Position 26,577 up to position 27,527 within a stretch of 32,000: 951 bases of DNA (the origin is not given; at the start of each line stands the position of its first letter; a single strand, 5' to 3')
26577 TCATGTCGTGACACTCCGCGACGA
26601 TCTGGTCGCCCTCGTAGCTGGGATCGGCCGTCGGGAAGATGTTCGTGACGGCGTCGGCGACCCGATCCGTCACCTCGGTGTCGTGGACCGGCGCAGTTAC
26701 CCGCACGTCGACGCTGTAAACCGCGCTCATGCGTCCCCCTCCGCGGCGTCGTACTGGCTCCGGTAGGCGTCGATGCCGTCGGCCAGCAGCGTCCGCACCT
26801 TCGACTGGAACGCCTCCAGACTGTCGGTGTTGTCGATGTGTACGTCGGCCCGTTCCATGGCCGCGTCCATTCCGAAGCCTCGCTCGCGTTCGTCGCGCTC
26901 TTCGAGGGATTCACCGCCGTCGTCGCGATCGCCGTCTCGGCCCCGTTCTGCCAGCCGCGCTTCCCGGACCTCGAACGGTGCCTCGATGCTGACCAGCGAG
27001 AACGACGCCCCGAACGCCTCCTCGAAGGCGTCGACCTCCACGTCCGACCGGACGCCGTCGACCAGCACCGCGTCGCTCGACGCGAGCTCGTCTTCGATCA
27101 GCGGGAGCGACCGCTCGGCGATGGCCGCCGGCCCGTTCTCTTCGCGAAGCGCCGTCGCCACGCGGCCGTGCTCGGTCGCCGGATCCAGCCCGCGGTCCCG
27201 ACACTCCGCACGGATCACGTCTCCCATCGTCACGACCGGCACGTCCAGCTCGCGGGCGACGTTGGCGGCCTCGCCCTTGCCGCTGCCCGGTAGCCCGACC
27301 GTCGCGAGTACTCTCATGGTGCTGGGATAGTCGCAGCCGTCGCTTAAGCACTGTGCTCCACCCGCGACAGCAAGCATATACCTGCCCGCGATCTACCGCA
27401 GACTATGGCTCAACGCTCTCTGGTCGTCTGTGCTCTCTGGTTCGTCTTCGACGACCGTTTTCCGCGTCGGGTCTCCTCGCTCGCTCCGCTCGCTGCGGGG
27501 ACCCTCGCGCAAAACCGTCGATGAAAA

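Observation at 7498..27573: A modular hairpin element family at four loci, with compensatory stem changes and a fixed polarity relative to the duplicated gene ends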

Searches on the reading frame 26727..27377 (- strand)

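Call 21: search_protein_families(library=pfam, proteins=[window:26727-27377:-])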
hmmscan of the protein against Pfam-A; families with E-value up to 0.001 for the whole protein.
window:26727-27377:- (216 aa): 4 families
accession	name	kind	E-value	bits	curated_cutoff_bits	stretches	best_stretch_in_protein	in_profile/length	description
PF13207.12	AAA_17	-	8.7e-17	62.1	27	1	27-153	1-131/136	AAA domain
PF13238.12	AAA_18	-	8.9e-11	42.8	29.4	1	27-156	4-120/128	AAA domain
PF13671.12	AAA_33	-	2.4e-06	28.3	27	1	23-151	1-124/143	AAA domain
PF00406.28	ADK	-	4.9e-05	23.9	26.8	1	27-182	2-123/151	Adenylate kinase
